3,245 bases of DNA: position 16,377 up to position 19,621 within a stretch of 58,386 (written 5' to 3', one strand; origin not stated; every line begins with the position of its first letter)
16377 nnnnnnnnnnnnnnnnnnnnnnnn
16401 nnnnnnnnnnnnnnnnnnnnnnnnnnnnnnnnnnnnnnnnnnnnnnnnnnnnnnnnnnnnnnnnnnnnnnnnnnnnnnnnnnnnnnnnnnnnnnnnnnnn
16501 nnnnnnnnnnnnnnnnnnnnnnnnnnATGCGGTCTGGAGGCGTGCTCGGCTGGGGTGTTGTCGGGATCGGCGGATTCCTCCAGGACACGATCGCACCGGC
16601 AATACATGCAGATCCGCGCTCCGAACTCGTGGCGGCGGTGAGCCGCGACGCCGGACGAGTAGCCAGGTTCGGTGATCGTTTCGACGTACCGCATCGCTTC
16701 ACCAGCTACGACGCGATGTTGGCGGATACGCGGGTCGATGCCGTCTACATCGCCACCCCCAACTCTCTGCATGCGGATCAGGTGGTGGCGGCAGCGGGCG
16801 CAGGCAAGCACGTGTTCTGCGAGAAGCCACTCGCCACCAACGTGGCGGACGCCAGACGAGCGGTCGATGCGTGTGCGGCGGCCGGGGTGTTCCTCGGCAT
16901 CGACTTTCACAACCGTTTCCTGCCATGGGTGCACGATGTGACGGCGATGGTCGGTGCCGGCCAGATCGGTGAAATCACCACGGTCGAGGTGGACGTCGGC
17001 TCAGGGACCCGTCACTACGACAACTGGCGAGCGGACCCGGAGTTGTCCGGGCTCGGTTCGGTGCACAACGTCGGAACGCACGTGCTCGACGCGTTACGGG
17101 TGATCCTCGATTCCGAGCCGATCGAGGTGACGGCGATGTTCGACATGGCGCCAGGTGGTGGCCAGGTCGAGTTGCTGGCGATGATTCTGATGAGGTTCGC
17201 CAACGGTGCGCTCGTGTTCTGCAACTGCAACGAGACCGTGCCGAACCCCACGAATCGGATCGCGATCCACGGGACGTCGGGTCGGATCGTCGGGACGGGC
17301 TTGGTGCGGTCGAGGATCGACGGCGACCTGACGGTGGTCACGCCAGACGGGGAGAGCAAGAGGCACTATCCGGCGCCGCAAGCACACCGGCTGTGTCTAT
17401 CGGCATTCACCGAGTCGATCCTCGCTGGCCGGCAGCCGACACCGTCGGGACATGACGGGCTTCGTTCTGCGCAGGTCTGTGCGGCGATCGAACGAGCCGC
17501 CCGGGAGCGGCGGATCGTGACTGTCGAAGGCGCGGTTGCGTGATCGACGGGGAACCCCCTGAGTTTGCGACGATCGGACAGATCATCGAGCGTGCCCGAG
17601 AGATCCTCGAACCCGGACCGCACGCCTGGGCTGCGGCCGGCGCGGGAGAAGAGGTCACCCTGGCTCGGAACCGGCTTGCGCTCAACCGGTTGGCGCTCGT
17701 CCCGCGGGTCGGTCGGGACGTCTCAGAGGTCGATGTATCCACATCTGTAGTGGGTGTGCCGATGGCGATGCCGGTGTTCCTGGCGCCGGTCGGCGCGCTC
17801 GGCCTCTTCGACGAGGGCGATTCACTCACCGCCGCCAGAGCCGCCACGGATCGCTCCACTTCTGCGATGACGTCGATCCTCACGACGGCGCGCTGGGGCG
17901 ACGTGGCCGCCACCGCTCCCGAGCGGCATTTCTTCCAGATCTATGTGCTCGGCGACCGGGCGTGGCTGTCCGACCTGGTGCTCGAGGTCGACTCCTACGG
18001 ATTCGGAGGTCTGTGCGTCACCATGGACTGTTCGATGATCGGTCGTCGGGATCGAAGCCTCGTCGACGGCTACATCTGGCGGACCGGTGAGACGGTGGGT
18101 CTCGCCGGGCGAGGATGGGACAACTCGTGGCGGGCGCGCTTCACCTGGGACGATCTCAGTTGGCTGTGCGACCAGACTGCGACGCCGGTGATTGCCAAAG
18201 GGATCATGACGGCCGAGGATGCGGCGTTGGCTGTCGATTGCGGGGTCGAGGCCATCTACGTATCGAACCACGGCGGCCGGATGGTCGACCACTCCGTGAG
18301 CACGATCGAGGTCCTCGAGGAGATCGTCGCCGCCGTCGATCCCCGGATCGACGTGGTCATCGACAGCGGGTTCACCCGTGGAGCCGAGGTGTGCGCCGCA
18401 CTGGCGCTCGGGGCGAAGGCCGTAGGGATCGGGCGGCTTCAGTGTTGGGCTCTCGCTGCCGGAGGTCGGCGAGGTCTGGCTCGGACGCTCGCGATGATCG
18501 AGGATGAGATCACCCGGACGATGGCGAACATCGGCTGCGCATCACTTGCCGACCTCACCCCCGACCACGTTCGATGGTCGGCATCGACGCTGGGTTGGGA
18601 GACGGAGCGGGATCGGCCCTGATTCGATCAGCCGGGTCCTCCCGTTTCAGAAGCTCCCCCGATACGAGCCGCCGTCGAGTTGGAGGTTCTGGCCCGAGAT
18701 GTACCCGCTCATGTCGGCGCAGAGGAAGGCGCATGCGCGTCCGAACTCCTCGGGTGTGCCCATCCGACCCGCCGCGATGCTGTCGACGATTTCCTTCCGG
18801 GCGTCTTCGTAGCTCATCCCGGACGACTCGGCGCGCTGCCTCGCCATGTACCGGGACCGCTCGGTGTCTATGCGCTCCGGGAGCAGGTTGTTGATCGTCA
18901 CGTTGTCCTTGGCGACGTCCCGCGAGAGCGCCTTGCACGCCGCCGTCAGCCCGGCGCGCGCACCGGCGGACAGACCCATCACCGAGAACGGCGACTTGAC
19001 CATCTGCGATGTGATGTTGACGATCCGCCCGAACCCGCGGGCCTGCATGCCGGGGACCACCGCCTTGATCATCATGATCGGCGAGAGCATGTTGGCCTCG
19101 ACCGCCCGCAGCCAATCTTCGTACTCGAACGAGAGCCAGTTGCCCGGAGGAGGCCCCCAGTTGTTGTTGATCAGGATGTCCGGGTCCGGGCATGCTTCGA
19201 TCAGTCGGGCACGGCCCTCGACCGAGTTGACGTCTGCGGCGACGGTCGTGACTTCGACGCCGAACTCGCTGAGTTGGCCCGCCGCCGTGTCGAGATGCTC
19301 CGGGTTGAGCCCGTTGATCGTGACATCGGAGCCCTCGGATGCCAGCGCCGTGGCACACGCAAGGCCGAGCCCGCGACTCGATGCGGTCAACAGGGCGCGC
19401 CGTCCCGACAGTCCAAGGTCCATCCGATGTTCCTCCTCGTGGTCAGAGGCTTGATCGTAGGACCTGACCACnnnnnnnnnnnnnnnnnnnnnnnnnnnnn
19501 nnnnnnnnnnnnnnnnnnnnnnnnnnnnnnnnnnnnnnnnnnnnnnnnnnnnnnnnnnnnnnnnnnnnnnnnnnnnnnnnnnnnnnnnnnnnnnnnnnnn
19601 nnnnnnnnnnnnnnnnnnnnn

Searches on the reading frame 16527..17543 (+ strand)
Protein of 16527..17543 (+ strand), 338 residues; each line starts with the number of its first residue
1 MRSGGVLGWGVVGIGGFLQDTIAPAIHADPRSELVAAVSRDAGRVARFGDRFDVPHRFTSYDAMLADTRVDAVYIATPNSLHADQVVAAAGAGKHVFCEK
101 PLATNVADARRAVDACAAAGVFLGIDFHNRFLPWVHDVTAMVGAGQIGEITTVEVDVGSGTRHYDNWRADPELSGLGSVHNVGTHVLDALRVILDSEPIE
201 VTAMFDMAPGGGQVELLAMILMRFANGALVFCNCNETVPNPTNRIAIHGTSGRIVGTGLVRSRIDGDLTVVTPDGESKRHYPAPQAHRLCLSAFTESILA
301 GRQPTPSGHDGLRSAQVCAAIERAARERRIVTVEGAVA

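Call 46: search_protein_families(library=pfam, proteins=[window:16527-17543:+], max_evalue=0.00001)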
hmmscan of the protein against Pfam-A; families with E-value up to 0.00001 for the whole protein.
window:16527-17543:+ (338 aa): 3 families
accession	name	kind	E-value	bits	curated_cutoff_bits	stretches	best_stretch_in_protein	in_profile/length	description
PF01408.29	GFO_IDH_MocA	-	2.6e-31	109.2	24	1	8-126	2-119/120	Oxidoreductase family, NAD-binding Rossmann fold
PF22725.1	GFO_IDH_MocA_C3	-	3e-24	85.8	27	1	138-255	4-124/124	GFO/IDH/MocA C-terminal domain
PF02894.22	GFO_IDH_MocA_C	-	7.9e-19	68.8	22.9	1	141-333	3-218/218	Oxidoreductase family, C-terminal alpha/beta domain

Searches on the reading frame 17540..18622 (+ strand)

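Call 46: search_protein_families(library=pfam, proteins=[window:17540-18622:+], max_evalue=0.00001)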
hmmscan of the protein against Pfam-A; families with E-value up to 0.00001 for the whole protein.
window:17540-18622:+ (360 aa): 1 family
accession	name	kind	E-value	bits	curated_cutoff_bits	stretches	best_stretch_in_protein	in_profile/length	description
PF01070.24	FMN_dh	-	1.6e-96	323.9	24.9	1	19-345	1-349/350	FMN-dependent dehydrogenase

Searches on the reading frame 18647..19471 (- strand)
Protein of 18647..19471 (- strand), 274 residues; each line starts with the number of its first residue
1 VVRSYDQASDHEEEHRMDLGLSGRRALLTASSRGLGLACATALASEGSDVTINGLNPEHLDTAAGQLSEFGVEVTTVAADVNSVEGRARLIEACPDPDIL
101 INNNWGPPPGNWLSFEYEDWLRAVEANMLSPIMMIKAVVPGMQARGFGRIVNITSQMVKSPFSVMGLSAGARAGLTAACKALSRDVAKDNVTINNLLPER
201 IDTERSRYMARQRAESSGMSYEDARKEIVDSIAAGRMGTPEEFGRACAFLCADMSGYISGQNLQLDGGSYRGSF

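Call 46: search_protein_families(library=pfam, proteins=[window:18647-19471:-], max_evalue=0.00001)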
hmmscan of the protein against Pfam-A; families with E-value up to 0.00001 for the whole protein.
window:18647-19471:- (274 aa): 2 families
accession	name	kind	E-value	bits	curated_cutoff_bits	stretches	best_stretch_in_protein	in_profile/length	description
PF13561.12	adh_short_C2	-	1.2e-36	127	27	1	30-268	3-234/236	Enoyl-(Acyl carrier protein) reductase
PF00106.31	adh_short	-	3.8e-29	102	26.6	1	26-209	3-190/195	short chain dehydrogenase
